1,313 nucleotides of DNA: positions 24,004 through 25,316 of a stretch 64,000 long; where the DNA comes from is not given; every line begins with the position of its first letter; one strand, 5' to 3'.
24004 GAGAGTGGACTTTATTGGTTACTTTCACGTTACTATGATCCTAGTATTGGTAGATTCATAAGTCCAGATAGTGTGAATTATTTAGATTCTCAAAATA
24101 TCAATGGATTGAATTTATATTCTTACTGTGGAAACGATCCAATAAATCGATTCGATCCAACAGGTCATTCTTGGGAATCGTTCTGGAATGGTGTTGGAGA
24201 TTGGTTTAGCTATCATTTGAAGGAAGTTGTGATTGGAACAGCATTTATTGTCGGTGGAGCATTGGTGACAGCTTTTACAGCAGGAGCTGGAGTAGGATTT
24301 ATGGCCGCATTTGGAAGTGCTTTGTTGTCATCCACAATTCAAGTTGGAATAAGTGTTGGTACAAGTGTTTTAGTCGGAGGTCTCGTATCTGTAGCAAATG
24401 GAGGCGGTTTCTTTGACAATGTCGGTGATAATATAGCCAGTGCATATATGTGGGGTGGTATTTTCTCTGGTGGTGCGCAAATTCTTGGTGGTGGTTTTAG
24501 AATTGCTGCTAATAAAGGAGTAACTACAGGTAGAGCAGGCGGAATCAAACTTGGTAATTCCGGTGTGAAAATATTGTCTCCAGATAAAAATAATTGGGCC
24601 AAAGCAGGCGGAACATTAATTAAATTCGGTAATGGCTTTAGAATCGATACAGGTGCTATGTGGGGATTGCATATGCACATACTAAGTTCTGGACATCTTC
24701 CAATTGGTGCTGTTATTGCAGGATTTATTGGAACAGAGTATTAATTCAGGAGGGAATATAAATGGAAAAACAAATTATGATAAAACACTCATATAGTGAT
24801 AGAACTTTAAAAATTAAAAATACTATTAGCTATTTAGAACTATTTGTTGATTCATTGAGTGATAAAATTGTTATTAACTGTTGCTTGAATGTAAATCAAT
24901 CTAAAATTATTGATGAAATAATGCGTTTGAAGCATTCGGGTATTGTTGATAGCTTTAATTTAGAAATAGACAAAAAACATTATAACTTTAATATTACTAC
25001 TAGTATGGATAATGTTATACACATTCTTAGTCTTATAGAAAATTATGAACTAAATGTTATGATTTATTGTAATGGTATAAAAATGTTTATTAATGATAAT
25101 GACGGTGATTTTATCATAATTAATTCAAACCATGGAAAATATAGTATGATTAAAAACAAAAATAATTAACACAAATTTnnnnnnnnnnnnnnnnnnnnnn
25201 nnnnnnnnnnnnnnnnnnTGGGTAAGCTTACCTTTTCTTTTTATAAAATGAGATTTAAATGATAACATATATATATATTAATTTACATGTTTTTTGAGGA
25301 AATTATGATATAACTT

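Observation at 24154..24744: C-terminal toxin domain is a 192-aa glycine-zipper-rich hydrophobic module, suggesting a membrane-permeabilising toxin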

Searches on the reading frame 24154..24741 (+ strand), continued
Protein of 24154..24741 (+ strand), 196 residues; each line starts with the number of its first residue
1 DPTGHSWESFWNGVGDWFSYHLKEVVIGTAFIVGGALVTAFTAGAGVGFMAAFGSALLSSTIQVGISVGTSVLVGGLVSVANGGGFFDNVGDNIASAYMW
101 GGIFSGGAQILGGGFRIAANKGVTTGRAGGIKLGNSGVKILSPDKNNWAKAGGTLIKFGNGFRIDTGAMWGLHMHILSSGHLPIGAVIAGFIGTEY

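Call 50: search_protein_families(library=pfam, alignment_id=A4, max_evalue=0.001)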
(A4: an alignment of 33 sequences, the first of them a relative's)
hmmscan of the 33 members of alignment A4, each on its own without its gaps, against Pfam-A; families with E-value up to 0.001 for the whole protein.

A. member 1, P0195 (515 aa): 1 family
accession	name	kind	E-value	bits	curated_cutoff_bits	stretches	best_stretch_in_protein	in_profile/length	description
PF13930.12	Endonuclea_NS_2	-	1.4e-14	54.8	27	1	409-500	46-131/132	DNA/RNA non-specific endonuclease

B. families by the number of members that match (of 33 scanned): 13 families
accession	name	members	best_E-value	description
PF05593.20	RHS_repeat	4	4.8e-20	RHS Repeat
PF13930.12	Endonuclea_NS_2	2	1.1e-25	DNA/RNA non-specific endonuclease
PF14410.12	GH-E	1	1.1e-26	HNH/ENDO VII superfamily nuclease with conserved GHE residues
PF07591.16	PT-HINT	1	4e-25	Pretoxin HINT domain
PF11429.13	Colicin_D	1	1.1e-18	Colicin D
PF14414.12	WHH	1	2.4e-13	A nuclease of the HNH/ENDO VII superfamily with conserved WHH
PF14412.12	AHH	1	4.6e-11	A nuclease family of the HNH/ENDO VII superfamily with conserved AHH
PF01079.26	Hint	1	5.5e-11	Hint module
PF12639.13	Colicin-DNase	1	3.3e-10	DNase/tRNase domain of colicin-like bacteriocin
PF13403.11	Hint_2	1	2.2e-07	Hint domain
PF14890.11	Intein_splicing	1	6.4e-05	Intein splicing domain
PF05203.21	Hom_end_hint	1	0.00027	Hom_end-associated Hint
PF14015.11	DUF4231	1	0.00054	Protein of unknown function (DUF4231)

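Call 64: find_encoding_contigs(protein=P0021, flank=3000, max_places=1)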
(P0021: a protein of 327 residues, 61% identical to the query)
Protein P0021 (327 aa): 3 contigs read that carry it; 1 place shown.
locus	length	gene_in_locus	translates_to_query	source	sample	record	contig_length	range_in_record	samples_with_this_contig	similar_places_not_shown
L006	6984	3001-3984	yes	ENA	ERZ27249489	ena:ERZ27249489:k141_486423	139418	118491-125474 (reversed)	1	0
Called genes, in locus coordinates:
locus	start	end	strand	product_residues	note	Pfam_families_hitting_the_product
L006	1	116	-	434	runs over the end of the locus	PF07690:MFS_1, PF13347:MFS_2, PF07690:MFS_1 (weak)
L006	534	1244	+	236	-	PF04298:Zn_peptidase_2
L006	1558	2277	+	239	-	-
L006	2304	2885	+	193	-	-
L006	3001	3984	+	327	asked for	-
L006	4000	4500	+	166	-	-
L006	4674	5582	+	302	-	PF25023:TEN_YD-shell (weak)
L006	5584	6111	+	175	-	-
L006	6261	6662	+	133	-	-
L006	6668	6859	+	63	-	-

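Call 65: find_encoding_contigs(protein=P0017, flank=3000, max_places=1)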
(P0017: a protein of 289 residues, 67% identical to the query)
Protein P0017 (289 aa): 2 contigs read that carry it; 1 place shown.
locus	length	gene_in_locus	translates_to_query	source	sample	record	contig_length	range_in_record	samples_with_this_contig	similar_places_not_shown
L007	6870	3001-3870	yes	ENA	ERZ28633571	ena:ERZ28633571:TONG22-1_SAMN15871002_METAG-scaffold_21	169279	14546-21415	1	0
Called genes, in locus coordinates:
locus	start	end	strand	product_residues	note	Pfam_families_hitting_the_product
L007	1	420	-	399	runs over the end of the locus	PF09515:Thia_YuaJ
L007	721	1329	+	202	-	PF01741:MscL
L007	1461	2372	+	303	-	PF25023:TEN_YD-shell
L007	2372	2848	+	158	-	-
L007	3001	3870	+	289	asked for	PF25023:TEN_YD-shell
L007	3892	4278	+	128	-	-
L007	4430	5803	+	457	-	PF00291:PALP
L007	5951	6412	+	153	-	-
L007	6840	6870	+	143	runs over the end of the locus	PF09719:C_GCAxxG_C_C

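Call 66: find_encoding_contigs(protein=P0040, flank=3000, max_places=1)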
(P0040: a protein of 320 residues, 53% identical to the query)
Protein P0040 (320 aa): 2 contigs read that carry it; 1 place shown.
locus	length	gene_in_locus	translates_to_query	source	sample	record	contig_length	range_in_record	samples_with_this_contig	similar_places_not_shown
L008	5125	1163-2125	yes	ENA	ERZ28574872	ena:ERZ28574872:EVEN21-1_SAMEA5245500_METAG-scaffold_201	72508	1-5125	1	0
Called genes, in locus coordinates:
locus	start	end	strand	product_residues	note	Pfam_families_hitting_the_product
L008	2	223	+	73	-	?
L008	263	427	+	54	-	-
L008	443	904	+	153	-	-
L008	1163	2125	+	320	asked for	PF25023:TEN_YD-shell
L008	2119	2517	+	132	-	-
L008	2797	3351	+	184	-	-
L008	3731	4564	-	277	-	PF01418:HTH_6, PF13580:SIS_2 (faint), PF01380:SIS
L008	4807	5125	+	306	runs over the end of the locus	PF01156:IU_nuc_hydro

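Call 67: find_encoding_contigs(protein=P0070, flank=3000, max_places=1)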
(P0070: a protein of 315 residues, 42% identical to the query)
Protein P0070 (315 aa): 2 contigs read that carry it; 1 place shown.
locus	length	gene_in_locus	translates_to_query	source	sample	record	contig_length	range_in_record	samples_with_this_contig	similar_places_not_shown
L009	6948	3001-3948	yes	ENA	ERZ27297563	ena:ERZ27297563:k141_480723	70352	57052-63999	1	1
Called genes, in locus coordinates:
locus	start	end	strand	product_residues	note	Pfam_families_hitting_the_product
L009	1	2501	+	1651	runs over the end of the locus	PF05593:RHS_repeat (faint), PF25023:TEN_YD-shell (weak)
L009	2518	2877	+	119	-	-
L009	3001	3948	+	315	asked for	PF25023:TEN_YD-shell (weak)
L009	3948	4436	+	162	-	-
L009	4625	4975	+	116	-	PF25023:TEN_YD-shell (weak)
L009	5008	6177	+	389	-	PF00155:Aminotran_1_2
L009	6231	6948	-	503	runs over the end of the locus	PF17389:Bac_rhamnosid6H (faint), PF22124:Glyco_hydro_95_cat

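Call 70: search_solved_structures(query=A4, max_evalue=1, show_alignments=2)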
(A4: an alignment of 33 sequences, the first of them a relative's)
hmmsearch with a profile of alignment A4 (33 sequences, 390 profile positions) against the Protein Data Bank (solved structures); distinct sequences matched with E-value up to 1: 36.
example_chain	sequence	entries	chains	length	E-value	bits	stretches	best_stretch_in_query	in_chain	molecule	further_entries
8qae_A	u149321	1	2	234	0.011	18.4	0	12-83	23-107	sc-apCC-6-SLLA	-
4zry_B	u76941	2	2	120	0.026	17.2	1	13-93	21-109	Keratin, type II cytoskeletal 1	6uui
5apu_A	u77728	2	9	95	0.047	16.4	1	33-96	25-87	GENERAL CONTROL PROTEIN GCN4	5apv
3tnu_B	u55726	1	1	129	0.078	15.7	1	19-81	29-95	Keratin, type II cytoskeletal 5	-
5apt_A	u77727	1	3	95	0.083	15.6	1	33-96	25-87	GENERAL CONTROL PROTEIN GCN4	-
6gaj_A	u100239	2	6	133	0.086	15.5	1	10-79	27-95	Outer capsid protein sigma-1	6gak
6jfv_B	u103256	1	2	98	0.11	15.1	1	22-81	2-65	Keratin, type II cytoskeletal 5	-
8tzk_E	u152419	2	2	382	0.12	15.1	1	14-110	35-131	Peptidase M23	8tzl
5yl9_A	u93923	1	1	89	0.13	14.9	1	13-82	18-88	Spike glycoprotein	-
5zuv_A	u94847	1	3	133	0.17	14.6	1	14-84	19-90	Spike glycoprotein,Spike glycoprotein,inhibitor EK1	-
5aps_A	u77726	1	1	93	0.17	14.5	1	33-96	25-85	GENERAL CONTROL PROTEIN GCN4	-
6jx7_A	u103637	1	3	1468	0.18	14.4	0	21-75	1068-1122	Feline Infectious Peritonitis Virus Spike Protein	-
25vf_9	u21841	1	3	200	0.23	14.1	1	158-186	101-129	Putative phage tail assembly protein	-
9nze_A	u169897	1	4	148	0.24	14.1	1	25-97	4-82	De novo designed protein, EPIC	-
5zhy_A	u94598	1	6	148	0.25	14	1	14-87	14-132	Spike glycoprotein, Spike glycoprotein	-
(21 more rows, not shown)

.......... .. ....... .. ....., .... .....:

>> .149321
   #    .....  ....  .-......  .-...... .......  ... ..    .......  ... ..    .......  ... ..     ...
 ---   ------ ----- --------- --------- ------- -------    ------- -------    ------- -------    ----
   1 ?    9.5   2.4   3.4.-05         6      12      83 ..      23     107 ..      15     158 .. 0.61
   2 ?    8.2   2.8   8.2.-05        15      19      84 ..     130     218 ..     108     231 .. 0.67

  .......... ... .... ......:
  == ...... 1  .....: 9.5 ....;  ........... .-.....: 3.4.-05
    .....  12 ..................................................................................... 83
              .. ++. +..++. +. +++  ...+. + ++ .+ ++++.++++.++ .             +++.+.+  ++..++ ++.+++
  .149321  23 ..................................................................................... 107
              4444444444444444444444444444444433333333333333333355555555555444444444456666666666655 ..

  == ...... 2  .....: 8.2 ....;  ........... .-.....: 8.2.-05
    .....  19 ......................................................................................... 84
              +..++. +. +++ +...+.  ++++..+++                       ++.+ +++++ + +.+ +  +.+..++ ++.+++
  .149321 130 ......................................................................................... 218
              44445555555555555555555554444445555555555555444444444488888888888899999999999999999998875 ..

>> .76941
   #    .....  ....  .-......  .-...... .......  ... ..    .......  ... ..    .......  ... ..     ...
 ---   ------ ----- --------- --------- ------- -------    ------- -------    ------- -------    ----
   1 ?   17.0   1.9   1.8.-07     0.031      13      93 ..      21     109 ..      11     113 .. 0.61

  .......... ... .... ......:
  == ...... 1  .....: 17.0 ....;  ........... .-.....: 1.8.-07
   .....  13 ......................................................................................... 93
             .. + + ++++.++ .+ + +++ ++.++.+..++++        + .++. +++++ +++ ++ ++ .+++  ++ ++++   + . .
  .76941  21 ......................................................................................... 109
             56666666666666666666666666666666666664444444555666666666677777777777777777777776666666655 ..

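Call 89: search_dna_similar(query=window:24154-24741:+, collection=plasmids, mode=protein, max_evalue=0.001, max_rows=10)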
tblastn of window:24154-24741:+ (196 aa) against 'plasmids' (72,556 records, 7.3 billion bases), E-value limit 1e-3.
No match.

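Call 90: search_dna_similar(query=window:24154-24741:+, collection=phages, mode=protein, max_evalue=0.001, max_rows=10)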
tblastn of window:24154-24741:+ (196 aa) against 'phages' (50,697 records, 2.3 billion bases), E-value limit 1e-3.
No match.

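Call 91: find_related_loci(query=A3, collection=genome_contigs, flank=2500)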
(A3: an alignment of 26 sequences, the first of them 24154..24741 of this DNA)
Query A3 (196 aa) in genome_contigs; peptide patterns used: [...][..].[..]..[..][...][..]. (x = any residue, [..] = any of these).
61 stretches matched a pattern; 36 encode a relative of the query (tblastn E <= 1e-3); 36 distinct loci.
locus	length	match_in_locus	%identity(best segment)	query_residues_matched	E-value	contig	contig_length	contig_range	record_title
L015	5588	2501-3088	98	1-196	2e-121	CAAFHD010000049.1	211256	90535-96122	MAG TPA_asm: Bacilli bacterium, isolate HGM10900, WGS project CAAFHD010000000 data, contig: SRS146812_6_k99_215070, whol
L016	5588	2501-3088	96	1-196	1e-120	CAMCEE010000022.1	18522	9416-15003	MAG: uncultured Bacillales bacterium isolate SRR17382102_bin.45_metaWRAP_v1.3_MAG genome assembly, contig: ERZ10544608.1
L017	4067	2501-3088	87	1-196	3e-111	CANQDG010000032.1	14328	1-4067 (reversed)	MAG: uncultured Bacilli bacterium isolate Lapin-005__bin89 genome assembly, contig: Lapin-005__NODE_5758_length_14328_co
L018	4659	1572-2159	88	1-196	8e-109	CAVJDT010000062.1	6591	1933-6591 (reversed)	Bacillota bacterium isolate H07681-L1_cleanbin_000020 genome assembly, contig: Spades_H07681-L1_contig_7397, whole genom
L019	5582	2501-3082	73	1-194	5e-89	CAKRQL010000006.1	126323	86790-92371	MAG: uncultured Eubacteriales bacterium isolate REFINED_METABAT215_TOP10_CONTIGS_1500_ASSEMBLY_K127_MEGAHIT__Hadza_MoBio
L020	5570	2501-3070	62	1-185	2e-62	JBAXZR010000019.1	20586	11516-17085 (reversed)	MAG: Clostridia bacterium isolate SO_2016_CLC_T1_49 scaffold01673_PH3_Jul14_2016, whole genome shotgun sequence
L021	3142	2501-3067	55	1-192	1e-56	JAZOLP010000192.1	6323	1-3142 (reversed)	MAG: Bacilli bacterium isolate T1900045653_YK20190347.MAGScoT_cleanbin_000005 SGB_8225_k141_1076672, whole genome shotgu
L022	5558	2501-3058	55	1-192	8e-53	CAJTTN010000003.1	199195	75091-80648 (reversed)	MAG TPA_asm: uncultured Anaeroplasmataceae bacterium isolate MGBC107741 genome assembly, contig: MGBC107741.3, whole gen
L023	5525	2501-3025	53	1-178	1e-51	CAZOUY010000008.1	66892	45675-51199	MAG TPA_asm: uncultured Coprobacillus sp. isolate binchicken_co370_211 genome assembly, contig: NODE_579_length_66892_co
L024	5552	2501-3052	54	1-190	3e-51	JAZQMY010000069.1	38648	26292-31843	MAG: Clostridia bacterium isolate T1900045247_TH20190017.MAGScoT_cleanbin_000020 SGB_5663_k141_2013953, whole genome sho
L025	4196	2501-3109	44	1-193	3e-50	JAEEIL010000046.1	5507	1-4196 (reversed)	MAG: Elusimicrobiaceae bacterium isolate Tb.RUG.145 k141_12280023_flag=0_multi=23.9946_len=5507, whole genome shotgun se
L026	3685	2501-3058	52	1-192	1e-49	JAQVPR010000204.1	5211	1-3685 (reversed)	MAG: Candidatus Cloacimonadota bacterium isolate STF1_208 NODE_63578_length_5211_cov_3.300551_Sandtown_F1, whole genome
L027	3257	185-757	51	1-193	2e-49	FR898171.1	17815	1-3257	Clostridium sp. CAG:288 genomic scaffold, scf13, whole genome shotgun sequence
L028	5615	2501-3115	51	1-193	3e-49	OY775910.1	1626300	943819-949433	MAG: Acholeplasmataceae bacterium isolate 79d77305-d387-4e48-9b67-53dfc1ec32a7 genome assembly, chromosome: 1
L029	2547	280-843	52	1-193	9e-49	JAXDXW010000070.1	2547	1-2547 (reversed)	MAG: Candidatus Onthovivens sp. isolate SUG2468 k141_3718531, whole genome shotgun sequence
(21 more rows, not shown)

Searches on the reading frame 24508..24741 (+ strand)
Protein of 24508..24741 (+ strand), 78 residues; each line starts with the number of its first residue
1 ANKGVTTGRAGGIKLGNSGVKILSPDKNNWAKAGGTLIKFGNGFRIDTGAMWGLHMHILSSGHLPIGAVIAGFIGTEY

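Call 62: predict_structure(alignment_id=A5)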
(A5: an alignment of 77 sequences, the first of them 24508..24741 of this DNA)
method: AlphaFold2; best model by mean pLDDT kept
length: 78 residues; sequences in the alignment: 77
mean_pLDDT: 85.1   pTM: 0.72
mean pLDDT of the five models: 85.1, 82.3, 81.5, 79.6, 77.2
residues with pLDDT >= 90: 32; 70-90: 39; 50-70: 7; < 50: 0
segments of 3 or more residues with pLDDT < 50: none
pLDDT, mean of each block of 10 residues (from residue 1): 69 89 82 87 90 90 90 86
secondary structure, 60 per line:
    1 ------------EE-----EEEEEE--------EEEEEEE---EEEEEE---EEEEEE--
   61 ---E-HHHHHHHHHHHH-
elements in order: E20-25 E34-40 E44-49 E53-58 H66-77

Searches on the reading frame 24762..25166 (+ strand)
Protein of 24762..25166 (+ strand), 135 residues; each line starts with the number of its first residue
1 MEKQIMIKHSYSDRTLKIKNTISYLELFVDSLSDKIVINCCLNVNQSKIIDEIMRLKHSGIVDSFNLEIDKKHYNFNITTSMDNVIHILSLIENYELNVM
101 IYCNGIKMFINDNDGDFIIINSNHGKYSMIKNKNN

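Call 3: search_protein_families(library=pfam, proteins=[window:24762-25166:+], max_evalue=1)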
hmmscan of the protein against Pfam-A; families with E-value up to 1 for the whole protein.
window:24762-25166:+ (135 aa): 0 families

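Call 4: search_protein_families(library=ncbifam, proteins=[window:24762-25166:+], max_evalue=1)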
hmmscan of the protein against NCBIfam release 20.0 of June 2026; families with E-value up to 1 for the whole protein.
window:24762-25166:+ (135 aa): 0 families

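Call 58: find_homologous_proteins(query=window:24762-25166:+, max_evalue=0.01)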
Query window:24762-25166:+ (135 aa): 131 proteins with E <= 0.01 among 142 candidates; the best 120 are listed.
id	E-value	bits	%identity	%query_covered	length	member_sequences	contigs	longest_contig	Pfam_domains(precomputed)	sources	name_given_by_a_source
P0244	7.8e-79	280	100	100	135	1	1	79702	-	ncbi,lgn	-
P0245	1.7e-77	275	99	100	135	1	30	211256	-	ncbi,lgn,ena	ncbi:MAG: hypothetical protein V8R16_02760 [Bacilli bacterium]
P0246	2.7e-77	275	98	100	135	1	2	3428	-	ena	-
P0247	2.8e-77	275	98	100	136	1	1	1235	-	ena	-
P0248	3.5e-77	275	98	100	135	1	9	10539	-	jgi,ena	-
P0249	4.5e-77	274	98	100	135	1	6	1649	-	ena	-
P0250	5.5e-77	274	98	100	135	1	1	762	-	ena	-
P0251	5.5e-77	274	98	100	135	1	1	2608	-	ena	-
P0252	6.1e-77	274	98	100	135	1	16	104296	-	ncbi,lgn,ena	-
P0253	6.7e-77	274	98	100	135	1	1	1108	-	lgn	-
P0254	6.8e-77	274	97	100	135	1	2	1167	-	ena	-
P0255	8.8e-77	273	98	100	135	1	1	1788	-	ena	-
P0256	1.0e-76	273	98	100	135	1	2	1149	-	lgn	-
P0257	1.1e-76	273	98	100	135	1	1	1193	-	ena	-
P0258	1.3e-76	273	98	100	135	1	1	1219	-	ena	-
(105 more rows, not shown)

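Call 78: search_solved_structures(query=A6, max_evalue=10)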
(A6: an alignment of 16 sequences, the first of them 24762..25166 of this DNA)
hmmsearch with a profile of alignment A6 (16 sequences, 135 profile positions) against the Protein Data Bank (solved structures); distinct sequences matched with E-value up to 10: 3.
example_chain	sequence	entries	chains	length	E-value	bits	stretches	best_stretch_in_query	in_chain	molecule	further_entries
5boi_A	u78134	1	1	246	0.75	13.1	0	88-123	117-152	Germination protein YpeB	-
5yaa_A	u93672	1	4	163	0.99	12.7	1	27-68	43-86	Meiosis regulator and mRNA stability factor 1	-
6fdl_A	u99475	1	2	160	1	12.7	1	26-68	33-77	Meiosis regulator and mRNA stability factor 1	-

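Call 79: search_protein_families(library=pfam, alignment_id=A6, max_evalue=1)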
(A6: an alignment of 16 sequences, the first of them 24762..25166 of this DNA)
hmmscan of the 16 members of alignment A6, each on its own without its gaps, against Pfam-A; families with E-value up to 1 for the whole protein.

A. member 1, window:24762-25166:+ (135 aa): 0 families

B. families by the number of members that match (of 16 scanned): 20 families
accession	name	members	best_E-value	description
PF11698.14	V-ATPase_H_C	2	0.066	V-ATPase subunit H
PF08228.16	RNase_P_pop3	2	0.16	RNase P subunit Pop3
PF16565.11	MIT_C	1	0.0017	Phospholipase D-like domain at C-terminus of MIT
PF06019.16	Phage_30_8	1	0.0061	Phage GP30.8 protein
PF20113.4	DUF6503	1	0.0081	Family of unknown function (DUF6503)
PF13167.11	GTP-bdg_N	1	0.02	GTP-binding GTPase N-terminal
PF04242.18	DUF424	1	0.029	Protein of unknown function (DUF424)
PF02635.20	DsrE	1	0.039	DsrE/DsrF-like family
PF13463.12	HTH_27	1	0.05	Winged helix DNA-binding domain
PF04197.17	Birna_RdRp_palm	1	0.057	Birnavirus RNA dependent RNA polymerase (VP1), palm domain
PF24520.1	ARM_KNTC1_1st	1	0.063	KNTC1 first ARM-repeats domain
PF21562.3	Gp63_3rd_G7C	1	0.093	G7C, Tail fiber protein, domain 3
PF00782.25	DSPc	1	0.12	Dual specificity phosphatase, catalytic domain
PF22096.1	TagH_C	1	0.13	Teichoic acid transporter subunit TagH C-terminal domain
PF16527.11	CpxA_peri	1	0.15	Two-component sensor protein CpxA, periplasmic domain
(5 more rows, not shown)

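Call 82: find_encoding_contigs(protein=P0245, flank=7000, max_places=3)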
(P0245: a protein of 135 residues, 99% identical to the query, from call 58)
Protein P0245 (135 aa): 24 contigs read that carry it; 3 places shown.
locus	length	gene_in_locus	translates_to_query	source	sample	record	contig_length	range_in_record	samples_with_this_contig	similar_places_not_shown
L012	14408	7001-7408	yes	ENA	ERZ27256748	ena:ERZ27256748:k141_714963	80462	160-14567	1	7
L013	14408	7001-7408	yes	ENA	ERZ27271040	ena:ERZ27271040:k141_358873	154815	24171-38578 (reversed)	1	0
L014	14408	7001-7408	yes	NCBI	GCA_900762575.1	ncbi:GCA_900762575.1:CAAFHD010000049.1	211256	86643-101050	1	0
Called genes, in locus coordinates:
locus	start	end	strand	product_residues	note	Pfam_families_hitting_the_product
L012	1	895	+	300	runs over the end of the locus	PF22600:MTPAP-like_central (faint), PF18765:Polbeta, PF01909:NTP_transf_2 (weak)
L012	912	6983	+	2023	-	PF05593:RHS_repeat (faint), PF25023:TEN_YD-shell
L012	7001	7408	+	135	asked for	-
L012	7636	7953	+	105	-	-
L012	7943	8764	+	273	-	-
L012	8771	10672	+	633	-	PF07728:AAA_5 (weak)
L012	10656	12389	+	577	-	-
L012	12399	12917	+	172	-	PF08279:HTH_11 (weak)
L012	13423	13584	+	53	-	-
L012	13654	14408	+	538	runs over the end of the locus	PF00239:Resolvase, PF07508:Recombinase, PF14287:DUF4368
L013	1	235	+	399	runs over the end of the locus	PF00871:Acetate_kinase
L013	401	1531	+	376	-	PF00091:Tubulin, PF12327:FtsZ_C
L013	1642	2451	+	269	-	-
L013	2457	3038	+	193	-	-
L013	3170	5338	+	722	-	PF05593:RHS_repeat (faint), PF25023:TEN_YD-shell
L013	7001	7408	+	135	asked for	-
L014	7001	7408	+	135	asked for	-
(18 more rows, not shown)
